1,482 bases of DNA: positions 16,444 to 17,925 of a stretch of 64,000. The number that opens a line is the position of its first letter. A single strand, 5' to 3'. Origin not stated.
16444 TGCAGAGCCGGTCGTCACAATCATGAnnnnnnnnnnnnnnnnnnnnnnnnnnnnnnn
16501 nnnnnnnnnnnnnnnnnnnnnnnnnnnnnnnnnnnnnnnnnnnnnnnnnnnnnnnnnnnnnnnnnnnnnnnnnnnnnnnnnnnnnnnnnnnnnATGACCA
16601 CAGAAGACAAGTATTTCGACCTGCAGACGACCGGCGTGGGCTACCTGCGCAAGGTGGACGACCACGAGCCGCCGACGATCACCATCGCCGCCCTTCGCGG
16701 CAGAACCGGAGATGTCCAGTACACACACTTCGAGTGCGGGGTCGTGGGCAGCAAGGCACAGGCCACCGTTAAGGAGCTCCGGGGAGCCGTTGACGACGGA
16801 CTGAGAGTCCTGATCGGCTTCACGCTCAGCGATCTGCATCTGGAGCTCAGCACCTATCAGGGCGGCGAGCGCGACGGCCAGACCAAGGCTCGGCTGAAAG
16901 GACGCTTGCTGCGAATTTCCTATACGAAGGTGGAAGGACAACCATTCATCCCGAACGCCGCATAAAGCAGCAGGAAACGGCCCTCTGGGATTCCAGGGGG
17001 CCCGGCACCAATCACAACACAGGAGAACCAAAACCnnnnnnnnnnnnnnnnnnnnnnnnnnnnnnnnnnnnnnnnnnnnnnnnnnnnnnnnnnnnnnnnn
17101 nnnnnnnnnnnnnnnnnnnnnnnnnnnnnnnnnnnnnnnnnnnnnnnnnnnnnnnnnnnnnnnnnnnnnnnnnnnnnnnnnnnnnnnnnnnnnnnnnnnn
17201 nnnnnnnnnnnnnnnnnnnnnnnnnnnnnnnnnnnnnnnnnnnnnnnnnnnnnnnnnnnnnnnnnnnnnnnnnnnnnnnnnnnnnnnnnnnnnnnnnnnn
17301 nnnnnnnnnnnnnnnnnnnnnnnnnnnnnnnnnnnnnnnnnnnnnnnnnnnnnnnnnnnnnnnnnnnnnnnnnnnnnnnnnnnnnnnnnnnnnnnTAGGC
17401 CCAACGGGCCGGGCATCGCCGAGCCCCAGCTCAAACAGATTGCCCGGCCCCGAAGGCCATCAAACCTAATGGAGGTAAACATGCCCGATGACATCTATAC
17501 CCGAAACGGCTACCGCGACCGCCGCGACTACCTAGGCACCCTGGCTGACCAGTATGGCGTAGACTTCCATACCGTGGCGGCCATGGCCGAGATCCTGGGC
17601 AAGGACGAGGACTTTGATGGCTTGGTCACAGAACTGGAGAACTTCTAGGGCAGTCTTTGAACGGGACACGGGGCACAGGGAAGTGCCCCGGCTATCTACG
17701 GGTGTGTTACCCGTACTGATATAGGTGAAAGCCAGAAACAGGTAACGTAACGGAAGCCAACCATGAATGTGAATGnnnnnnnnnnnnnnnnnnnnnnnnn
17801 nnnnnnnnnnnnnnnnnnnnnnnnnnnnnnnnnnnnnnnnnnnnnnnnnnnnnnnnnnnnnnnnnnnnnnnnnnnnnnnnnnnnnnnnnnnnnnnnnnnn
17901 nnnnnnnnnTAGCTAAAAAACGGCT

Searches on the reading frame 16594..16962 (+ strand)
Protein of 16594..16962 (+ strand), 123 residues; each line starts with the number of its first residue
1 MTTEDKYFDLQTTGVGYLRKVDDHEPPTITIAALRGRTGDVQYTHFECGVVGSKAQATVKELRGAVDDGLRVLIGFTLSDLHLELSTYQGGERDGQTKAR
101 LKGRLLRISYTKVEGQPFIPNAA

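Call 27: search_protein_families(library=pfam, proteins=[window:16594-16962:+], max_evalue=0.01)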
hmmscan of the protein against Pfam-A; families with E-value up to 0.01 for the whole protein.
window:16594-16962:+ (123 aa): 1 family
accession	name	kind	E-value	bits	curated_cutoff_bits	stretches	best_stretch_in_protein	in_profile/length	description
PF12101.13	DUF3577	-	5.3e-31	107.6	25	1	2-120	2-126/133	Protein of unknown function (DUF3577)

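Call 34: find_encoding_contigs(protein=window:16594-16962:+, flank=10000, max_places=10)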
Protein window:16594-16962:+ (123 aa): no gene with exactly this product is on record in the collection.

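Call 41: find_homologous_proteins(query=window:16594-16962:+)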
Query window:16594-16962:+ (123 aa): 594 proteins with E <= 0.001 among 604 candidates; the best 120 are listed.
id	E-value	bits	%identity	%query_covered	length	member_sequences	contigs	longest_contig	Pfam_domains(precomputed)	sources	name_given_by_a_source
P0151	2.2e-75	268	100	100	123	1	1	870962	PF12101.14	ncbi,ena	-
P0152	6.5e-53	196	73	98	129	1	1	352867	PF12101.14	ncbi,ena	-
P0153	1.0e-48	182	70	98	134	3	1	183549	PF12101.14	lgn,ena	-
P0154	4.3e-41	158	64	98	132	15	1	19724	PF12101.14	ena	-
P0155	2.0e-40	156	62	97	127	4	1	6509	PF12101.14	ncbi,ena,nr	ncbi:MAG: DUF3577 domain-containing protein [Proteobacteria bacterium]|nr:DUF3577 domain-containing 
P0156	3.5e-39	152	61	97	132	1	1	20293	PF12101.14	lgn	-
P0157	5.1e-39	151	77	74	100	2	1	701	PF12101.14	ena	-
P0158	9.2e-38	147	63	93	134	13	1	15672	PF12101.14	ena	-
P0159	9.9e-38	147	63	93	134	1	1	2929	PF12101.14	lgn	-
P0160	1.9e-37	146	61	94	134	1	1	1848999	PF12101.14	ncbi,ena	-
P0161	6.3e-37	144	62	93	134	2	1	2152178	PF12101.14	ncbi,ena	-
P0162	7.2e-37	144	63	88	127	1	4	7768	PF12101.14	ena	-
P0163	9.1e-37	144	61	93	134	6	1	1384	PF12101.14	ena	-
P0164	1.9e-36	143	60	93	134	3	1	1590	PF12101.14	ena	-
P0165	4.8e-36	141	60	93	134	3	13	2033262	PF12101.14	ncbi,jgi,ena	-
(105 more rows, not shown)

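Call 43: find_encoding_contigs(protein=P0152, flank=10000, max_places=3)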
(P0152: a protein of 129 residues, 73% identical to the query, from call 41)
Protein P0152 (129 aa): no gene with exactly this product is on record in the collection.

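Call 44: find_encoding_contigs(protein=P0153, flank=10000, max_places=3)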
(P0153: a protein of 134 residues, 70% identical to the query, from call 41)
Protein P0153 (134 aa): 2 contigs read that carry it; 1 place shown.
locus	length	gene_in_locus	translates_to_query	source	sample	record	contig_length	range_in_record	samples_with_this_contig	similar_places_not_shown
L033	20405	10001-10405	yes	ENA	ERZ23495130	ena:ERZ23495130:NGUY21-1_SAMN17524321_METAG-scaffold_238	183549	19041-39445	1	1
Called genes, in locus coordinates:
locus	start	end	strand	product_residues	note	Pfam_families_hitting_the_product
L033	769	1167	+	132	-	PF11284:DUF3085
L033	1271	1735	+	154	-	PF04002:RadC, PF14464:Prok-JAB (weak)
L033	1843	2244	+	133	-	-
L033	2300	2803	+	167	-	-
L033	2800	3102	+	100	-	-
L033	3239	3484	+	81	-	-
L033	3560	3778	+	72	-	-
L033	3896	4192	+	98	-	-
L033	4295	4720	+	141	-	PF20213:DUF6573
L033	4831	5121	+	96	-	-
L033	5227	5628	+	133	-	PF22653:DUF7007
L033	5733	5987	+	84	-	-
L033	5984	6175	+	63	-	-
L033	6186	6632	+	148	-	-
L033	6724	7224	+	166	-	-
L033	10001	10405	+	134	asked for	PF12101:DUF3577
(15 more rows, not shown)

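Call 45: find_encoding_contigs(protein=P0160, flank=10000, max_places=2)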
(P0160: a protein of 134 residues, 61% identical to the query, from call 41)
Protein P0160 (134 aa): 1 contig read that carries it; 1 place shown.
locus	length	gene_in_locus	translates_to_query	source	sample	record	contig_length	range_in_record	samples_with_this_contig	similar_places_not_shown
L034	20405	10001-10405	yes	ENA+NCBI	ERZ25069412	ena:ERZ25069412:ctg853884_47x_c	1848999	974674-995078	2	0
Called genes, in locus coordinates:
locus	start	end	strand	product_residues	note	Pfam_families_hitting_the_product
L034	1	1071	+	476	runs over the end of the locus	PF00909:Ammonium_transp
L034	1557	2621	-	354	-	PF00589:Phage_integrase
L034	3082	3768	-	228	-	PF00717:Peptidase_S24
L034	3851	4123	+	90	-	-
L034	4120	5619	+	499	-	-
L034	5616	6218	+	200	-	PF11198:DUF2857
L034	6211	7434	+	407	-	-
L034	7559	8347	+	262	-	PF08900:AcaB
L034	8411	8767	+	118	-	-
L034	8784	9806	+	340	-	PF06406:StbA_N, PF21522:MreB-like_C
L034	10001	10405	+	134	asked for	PF12101:DUF3577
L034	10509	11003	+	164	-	PF04002:RadC, PF14464:Prok-JAB (weak)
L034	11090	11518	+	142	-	PF20213:DUF6573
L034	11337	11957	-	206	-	-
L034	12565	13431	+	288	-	PF12834:Phage_int_SAM_2, PF12835:Integrase_1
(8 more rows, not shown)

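Call 46: find_encoding_contigs(protein=P0161, flank=10000, max_places=2)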
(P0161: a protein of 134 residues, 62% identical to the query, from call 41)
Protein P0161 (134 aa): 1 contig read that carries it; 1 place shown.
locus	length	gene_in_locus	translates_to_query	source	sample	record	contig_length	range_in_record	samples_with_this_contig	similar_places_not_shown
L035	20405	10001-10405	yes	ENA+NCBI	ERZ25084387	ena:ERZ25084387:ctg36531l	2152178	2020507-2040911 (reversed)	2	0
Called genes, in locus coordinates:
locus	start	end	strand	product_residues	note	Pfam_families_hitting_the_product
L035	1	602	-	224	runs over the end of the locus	PF11444:DUF2895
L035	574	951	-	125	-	PF11990:DUF3487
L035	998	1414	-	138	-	PF11190:DUF2976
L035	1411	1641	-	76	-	PF11660:DUF3262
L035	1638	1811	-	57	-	-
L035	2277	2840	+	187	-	PF12760:Zn_ribbon_IS1595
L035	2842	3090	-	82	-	-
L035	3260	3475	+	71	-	PF04383:KilA-N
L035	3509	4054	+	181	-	PF04383:KilA-N, PF26567:BstA_C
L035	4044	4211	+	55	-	-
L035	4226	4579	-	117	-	-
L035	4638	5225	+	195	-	-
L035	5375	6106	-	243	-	PF14348:DtrJ-like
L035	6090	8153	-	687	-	PF10412:TrwB_AAD_bind (faint), PF12696:TraG-D_C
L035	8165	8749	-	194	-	PF11072:DUF2859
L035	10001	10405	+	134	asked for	PF12101:DUF3577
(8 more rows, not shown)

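Call 47: find_encoding_contigs(protein=P0165, flank=10000, max_places=4)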
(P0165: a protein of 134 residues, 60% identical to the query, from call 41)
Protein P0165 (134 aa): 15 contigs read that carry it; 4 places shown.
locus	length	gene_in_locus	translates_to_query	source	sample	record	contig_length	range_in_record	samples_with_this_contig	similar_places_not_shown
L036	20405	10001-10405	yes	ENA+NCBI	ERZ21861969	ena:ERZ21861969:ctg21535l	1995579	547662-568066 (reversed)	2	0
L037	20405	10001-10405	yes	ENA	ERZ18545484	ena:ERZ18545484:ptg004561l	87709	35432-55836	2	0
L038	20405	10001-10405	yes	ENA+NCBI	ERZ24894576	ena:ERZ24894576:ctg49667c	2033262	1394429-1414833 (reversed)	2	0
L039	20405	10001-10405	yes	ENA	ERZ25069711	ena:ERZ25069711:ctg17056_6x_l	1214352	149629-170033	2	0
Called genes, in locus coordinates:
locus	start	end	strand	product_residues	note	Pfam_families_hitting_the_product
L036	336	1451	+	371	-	PF00589:Phage_integrase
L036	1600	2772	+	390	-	PF13609:Porin_4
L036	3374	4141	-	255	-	-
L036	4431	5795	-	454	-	PF13609:Porin_4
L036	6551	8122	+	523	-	-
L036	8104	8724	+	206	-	PF11198:DUF2857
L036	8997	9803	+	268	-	PF08900:AcaB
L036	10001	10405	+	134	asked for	PF12101:DUF3577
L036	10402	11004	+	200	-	PF04002:RadC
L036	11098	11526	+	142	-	PF20213:DUF6573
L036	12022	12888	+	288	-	PF12834:Phage_int_SAM_2, PF12835:Integrase_1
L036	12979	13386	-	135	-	PF01850:PIN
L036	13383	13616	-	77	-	PF15937:PrlF_antitoxin (weak), PF04014:MazE_antitoxin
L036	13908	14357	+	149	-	-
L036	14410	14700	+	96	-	-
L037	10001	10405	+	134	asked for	PF12101:DUF3577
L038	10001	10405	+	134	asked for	PF12101:DUF3577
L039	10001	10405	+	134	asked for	PF12101:DUF3577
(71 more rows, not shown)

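Call 52: find_encoding_contigs(protein=P0154, flank=10000, max_places=2)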
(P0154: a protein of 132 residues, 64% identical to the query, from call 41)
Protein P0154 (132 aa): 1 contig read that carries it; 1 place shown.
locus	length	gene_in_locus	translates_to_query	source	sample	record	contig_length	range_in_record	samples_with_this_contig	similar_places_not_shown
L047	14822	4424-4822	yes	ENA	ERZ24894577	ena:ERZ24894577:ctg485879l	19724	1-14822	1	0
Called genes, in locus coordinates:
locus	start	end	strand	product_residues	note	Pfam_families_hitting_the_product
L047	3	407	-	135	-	?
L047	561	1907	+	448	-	-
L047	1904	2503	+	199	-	PF11198:DUF2857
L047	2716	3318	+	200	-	-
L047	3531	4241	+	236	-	PF08900:AcaB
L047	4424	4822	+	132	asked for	PF12101:DUF3577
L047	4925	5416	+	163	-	PF04002:RadC, PF14464:Prok-JAB (weak)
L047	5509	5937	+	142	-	PF20213:DUF6573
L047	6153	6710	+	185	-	PF12834:Phage_int_SAM_2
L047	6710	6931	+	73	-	PF12835:Integrase_1 (weak)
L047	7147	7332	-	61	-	-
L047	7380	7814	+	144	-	-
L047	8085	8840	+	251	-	-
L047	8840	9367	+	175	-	PF11072:DUF2859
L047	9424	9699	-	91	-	-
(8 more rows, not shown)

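Call 53: find_encoding_contigs(protein=P0156, flank=10000, max_places=2)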
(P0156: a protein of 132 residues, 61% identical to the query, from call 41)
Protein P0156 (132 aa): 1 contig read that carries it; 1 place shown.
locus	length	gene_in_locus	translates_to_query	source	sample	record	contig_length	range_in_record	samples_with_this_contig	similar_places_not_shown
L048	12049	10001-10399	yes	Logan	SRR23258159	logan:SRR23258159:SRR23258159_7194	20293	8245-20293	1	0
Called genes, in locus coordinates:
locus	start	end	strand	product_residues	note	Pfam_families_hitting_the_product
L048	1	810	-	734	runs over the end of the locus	PF06634:DUF1156 (weak), PF01170:UPF0020 (faint), PF01555:N6_N4_Mtase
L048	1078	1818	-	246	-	PF08808:RES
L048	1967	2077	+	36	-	-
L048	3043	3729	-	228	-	PF00717:Peptidase_S24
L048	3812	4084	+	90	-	-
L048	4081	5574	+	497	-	-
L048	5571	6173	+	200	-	PF11198:DUF2857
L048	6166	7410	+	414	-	-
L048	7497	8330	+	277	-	PF08900:AcaB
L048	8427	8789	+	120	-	-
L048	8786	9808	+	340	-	PF06406:StbA_N, PF21522:MreB-like_C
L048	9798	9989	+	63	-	-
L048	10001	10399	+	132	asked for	PF12101:DUF3577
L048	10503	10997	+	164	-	PF04002:RadC, PF14464:Prok-JAB (weak)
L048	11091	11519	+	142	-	PF20213:DUF6573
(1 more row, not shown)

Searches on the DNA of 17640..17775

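Call 90: search_rna_families(source=window, start=17640, end=17775, threshold=evalue, max_evalue=10, show_alignments=2)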
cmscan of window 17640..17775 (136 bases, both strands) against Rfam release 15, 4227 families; matches with E-value up to 10: 4.
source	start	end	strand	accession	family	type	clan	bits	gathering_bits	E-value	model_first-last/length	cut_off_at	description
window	17656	17775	+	RF04320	RsmV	Gene; sRNA;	CL00106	13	100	0.053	1-139/196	3'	RsmV RNA family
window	17644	17689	-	RF01544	TB11Cs5H3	Gene; snRNA; snoRNA; HACA-box;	-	12.2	50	4.2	1-65/65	no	Trypanosomatid snoRNA TB11Cs5H3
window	17737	17759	-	RF02085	Yar_1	Gene; lncRNA;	-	10.1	50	4.9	52-74/74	no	Yellow-achaete intergenic RNA conserved region 1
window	17728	17775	+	RF01952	SOX2OT_exon2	Gene; lncRNA;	-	9.2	45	5.3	1-48/69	3'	SOX2 overlapping transcript exon 2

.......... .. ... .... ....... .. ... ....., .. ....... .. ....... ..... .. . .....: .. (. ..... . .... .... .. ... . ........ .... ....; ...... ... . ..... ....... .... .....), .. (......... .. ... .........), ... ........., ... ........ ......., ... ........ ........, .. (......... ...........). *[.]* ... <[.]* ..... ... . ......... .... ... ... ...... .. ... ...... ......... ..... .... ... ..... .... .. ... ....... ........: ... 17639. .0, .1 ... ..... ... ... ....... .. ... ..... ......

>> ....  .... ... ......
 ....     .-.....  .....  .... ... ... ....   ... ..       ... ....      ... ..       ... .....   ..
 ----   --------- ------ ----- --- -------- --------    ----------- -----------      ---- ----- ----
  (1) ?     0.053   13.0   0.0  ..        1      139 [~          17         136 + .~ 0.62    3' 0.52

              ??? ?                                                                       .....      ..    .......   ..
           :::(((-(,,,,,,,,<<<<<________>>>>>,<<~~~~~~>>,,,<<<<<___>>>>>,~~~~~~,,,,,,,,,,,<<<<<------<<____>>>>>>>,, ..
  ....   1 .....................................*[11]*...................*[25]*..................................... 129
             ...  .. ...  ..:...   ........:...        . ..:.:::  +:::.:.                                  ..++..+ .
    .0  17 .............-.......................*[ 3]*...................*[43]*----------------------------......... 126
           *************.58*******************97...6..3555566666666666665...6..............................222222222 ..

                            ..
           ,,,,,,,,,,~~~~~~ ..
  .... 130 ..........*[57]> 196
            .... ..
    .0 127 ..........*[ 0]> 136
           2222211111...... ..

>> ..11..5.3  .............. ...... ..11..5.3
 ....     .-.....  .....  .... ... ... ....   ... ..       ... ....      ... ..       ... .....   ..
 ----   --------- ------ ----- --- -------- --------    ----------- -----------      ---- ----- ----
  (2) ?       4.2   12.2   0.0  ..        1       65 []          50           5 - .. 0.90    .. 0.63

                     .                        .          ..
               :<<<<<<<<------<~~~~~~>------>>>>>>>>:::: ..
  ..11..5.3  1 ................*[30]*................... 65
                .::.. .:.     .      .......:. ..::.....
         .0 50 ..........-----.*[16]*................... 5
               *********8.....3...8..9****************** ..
